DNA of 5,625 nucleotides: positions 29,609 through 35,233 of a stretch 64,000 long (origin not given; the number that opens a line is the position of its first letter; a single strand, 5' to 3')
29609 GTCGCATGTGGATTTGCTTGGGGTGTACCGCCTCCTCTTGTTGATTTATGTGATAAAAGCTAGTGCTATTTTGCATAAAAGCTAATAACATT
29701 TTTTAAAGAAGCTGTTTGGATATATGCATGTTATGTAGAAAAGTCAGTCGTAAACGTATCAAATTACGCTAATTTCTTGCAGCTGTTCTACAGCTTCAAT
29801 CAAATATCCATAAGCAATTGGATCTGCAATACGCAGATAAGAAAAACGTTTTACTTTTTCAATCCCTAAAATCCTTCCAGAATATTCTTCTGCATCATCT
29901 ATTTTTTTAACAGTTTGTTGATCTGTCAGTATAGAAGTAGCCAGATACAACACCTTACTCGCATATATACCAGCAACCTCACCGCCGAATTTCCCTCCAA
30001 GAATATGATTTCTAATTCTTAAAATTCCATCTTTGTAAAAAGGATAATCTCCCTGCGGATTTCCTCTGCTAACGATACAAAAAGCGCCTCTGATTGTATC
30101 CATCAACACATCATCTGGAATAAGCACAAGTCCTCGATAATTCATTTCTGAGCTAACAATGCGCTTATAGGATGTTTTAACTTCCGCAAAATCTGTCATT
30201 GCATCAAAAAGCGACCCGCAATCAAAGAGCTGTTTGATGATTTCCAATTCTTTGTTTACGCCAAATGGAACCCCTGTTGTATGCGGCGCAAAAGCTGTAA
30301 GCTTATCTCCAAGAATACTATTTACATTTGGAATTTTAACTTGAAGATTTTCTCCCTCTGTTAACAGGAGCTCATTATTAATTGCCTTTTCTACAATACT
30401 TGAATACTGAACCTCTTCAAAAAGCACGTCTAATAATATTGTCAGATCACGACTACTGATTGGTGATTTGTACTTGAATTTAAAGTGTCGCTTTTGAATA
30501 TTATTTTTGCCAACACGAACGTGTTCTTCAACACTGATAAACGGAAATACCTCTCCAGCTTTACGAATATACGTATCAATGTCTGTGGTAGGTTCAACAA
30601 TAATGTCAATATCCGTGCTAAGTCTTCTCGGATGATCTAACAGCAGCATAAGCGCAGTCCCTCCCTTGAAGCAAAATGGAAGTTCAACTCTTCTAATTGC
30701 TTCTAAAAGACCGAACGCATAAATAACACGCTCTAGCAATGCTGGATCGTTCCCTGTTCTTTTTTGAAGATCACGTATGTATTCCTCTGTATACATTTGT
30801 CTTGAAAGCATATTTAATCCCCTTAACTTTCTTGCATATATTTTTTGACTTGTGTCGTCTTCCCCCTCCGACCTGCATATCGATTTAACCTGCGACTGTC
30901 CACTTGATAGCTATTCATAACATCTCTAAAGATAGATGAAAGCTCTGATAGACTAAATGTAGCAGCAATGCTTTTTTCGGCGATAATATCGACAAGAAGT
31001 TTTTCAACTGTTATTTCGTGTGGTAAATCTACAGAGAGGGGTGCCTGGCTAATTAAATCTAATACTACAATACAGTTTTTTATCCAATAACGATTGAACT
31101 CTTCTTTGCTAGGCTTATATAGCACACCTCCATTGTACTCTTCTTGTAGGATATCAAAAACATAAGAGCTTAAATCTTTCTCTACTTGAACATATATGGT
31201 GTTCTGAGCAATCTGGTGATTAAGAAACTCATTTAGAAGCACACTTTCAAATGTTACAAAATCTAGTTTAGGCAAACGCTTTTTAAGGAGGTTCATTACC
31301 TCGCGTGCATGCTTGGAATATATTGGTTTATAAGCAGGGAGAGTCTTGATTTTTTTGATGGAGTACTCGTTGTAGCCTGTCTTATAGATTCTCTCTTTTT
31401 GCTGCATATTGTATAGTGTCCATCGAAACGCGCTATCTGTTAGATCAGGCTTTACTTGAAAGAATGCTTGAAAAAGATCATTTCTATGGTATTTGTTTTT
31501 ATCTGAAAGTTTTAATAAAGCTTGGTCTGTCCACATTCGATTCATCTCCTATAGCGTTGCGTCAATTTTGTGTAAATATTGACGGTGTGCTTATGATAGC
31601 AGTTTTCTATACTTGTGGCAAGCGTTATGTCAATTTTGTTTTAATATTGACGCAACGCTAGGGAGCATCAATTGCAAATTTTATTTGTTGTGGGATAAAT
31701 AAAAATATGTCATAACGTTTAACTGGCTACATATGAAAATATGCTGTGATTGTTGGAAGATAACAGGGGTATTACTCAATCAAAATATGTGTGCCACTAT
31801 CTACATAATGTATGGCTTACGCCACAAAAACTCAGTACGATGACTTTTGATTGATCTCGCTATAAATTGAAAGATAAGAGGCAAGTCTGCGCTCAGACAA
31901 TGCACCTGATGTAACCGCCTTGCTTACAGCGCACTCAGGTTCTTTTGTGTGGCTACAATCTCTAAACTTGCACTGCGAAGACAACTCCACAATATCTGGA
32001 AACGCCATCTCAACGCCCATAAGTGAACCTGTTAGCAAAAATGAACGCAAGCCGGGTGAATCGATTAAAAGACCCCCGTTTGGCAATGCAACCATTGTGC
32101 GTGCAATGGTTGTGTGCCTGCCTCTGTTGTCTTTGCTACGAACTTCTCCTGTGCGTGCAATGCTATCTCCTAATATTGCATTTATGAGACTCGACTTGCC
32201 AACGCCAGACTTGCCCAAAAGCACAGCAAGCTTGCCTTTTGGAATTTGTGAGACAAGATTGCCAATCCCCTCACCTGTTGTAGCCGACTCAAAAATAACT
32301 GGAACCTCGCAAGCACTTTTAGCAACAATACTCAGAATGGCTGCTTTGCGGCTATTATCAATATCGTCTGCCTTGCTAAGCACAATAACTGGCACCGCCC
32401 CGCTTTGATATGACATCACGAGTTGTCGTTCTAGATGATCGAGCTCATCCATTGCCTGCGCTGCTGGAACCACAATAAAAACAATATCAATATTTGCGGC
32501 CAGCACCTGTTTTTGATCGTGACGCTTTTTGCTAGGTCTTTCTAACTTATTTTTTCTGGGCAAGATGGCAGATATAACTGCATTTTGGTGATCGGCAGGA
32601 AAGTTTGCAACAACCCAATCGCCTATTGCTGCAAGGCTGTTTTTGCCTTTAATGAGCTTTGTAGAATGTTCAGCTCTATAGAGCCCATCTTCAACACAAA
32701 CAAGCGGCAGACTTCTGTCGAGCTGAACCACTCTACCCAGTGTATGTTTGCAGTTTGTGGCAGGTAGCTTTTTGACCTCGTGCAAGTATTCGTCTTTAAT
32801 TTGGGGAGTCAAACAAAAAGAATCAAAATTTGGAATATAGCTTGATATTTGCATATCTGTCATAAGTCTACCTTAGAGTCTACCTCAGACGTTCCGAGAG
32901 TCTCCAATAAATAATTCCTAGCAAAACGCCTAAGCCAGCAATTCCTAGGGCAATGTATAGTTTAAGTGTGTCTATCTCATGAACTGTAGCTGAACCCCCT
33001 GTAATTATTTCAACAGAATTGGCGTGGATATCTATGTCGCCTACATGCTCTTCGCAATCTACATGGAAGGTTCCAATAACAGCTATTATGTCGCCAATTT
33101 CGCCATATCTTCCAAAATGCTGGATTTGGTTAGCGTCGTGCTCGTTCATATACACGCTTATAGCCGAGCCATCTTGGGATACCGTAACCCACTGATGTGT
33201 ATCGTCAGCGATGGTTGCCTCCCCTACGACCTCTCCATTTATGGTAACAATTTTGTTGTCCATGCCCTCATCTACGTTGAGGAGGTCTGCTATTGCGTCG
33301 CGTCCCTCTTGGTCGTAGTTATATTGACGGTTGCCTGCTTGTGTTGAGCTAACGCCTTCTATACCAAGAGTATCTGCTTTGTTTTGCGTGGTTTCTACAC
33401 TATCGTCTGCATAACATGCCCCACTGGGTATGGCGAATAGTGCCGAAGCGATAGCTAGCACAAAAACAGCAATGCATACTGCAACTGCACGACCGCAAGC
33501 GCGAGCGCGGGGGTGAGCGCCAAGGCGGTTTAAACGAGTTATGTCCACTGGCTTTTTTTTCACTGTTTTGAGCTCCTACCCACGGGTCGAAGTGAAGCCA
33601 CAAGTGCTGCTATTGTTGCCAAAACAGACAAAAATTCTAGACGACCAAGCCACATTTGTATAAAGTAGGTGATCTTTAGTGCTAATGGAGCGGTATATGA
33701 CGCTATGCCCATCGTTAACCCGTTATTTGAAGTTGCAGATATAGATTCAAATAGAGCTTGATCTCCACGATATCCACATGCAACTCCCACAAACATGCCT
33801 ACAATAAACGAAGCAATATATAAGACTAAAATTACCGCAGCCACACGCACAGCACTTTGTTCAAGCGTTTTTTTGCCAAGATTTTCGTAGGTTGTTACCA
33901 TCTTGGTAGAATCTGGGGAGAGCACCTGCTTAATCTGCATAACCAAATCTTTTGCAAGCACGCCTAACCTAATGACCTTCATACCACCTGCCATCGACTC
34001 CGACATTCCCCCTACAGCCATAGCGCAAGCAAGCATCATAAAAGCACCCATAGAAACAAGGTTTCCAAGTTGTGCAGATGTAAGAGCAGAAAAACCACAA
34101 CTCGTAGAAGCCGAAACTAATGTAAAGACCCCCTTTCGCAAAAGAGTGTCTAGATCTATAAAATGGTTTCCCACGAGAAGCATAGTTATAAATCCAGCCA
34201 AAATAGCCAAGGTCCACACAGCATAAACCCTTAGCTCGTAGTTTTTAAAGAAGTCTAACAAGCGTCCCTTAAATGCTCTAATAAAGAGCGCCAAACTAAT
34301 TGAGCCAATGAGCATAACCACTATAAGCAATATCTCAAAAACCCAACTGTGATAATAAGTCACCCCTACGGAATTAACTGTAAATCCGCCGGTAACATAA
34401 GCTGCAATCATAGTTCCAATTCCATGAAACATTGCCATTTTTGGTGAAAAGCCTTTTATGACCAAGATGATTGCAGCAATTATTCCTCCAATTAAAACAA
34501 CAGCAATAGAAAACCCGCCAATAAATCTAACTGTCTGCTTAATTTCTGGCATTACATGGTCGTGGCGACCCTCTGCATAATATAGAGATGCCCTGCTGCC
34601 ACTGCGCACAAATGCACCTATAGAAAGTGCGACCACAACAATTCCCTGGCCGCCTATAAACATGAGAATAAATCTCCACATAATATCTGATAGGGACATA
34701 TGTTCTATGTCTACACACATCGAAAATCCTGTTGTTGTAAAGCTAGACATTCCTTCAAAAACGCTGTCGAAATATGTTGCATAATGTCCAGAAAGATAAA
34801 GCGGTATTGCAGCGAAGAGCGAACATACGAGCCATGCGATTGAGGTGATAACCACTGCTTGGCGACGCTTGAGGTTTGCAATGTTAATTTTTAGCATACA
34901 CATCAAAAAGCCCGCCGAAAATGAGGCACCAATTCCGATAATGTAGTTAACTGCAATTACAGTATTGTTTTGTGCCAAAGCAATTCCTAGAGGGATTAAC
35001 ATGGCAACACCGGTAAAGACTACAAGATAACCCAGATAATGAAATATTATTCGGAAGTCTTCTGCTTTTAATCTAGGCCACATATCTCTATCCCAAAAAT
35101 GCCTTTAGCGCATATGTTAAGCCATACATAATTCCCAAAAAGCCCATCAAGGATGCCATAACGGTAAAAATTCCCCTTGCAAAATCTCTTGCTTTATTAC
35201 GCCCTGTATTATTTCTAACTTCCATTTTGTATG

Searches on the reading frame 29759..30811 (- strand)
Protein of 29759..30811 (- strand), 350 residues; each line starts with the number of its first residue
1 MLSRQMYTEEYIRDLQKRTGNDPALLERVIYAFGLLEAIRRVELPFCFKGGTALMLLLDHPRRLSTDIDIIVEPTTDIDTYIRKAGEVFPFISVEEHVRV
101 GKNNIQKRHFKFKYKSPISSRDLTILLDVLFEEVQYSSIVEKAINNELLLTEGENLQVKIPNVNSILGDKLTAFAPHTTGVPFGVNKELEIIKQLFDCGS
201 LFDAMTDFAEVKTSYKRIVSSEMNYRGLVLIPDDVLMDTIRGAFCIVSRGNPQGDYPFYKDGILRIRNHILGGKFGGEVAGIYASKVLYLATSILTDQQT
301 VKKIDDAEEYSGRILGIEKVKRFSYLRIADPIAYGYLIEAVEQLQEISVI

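Call 79: search_protein_families(library=pfam, proteins=[window:29759-30811:-], max_evalue=0.001)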
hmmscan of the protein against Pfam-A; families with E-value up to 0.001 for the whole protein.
window:29759-30811:- (350 aa): 1 family
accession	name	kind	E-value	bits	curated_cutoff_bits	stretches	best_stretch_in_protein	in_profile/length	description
PF08843.17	AbiEii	-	8.4e-16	59.1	22.5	1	43-214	12-181/238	Nucleotidyl transferase AbiEii toxin, Type IV TA system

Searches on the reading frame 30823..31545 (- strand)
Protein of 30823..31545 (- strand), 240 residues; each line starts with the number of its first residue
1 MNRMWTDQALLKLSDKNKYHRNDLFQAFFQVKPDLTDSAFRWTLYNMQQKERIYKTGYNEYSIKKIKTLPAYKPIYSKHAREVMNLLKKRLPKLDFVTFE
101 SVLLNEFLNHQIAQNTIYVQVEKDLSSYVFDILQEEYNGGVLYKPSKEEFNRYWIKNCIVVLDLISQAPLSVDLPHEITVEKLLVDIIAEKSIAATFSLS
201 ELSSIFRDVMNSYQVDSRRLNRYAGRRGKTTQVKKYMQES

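Call 79: search_protein_families(library=pfam, proteins=[window:30823-31545:-], max_evalue=0.001)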
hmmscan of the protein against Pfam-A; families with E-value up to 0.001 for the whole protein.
window:30823-31545:- (240 aa): 1 family
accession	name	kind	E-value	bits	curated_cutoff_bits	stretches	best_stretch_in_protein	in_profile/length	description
PF20217.3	DUF6577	-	7.2e-49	166.7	27.8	1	40-239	2-200/204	Family of unknown function (DUF6577)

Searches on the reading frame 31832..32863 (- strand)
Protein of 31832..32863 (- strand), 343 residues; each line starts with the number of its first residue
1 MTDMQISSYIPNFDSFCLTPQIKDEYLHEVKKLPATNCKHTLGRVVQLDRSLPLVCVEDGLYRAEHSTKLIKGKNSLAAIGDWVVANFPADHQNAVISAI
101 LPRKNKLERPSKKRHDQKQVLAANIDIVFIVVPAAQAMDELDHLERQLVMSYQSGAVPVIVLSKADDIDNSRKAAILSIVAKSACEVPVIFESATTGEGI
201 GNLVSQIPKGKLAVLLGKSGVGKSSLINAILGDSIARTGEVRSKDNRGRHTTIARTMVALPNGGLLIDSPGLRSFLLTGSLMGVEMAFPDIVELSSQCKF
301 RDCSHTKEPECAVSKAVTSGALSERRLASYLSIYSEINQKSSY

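Call 79: search_protein_families(library=pfam, proteins=[window:31832-32863:-], max_evalue=0.001)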
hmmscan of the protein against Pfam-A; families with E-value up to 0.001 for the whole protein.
window:31832-32863:- (343 aa): 5 families
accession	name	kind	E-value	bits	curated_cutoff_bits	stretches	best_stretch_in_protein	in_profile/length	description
PF03193.22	RsgA_GTPase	-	2.3e-46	158.2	30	1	100-275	1-171/174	RsgA GTPase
PF00005.33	ABC_tran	-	3.5e-07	31.3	25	1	203-247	4-48/137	ABC transporter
PF01926.29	MMR_HSR1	-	5.8e-07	30.1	21.9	1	214-276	3-57/113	50S ribosome-binding GTPase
PF02421.24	FeoB_N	-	0.00018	21.5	27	0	121-207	75-156/156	Ferrous iron transport protein B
PF20703.3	nSTAND1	-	0.00033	20.9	27.1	1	200-240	23-60/379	Novel STAND NTPase 1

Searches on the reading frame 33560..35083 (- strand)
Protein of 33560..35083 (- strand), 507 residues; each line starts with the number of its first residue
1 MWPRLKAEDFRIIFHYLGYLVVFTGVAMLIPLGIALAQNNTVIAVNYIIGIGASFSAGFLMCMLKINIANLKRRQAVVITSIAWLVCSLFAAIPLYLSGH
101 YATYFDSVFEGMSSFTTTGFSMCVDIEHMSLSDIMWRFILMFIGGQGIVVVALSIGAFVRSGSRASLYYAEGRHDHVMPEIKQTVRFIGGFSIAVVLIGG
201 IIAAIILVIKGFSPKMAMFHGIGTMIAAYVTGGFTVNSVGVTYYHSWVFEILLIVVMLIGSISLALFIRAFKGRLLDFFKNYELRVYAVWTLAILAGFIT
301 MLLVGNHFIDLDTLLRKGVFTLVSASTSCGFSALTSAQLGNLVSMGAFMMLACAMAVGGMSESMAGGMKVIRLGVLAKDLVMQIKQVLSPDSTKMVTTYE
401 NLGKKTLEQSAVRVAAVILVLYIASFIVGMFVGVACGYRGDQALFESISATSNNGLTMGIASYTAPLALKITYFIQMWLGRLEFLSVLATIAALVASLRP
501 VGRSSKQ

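Call 79: search_protein_families(library=pfam, proteins=[window:33560-35083:-], max_evalue=0.001)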
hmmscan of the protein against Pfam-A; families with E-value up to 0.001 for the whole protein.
window:33560-35083:- (507 aa): 1 family
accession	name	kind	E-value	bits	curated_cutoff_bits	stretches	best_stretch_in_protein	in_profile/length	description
PF02386.22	TrkH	-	4.6e-33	114.9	27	1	70-492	29-491/502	Cation transport protein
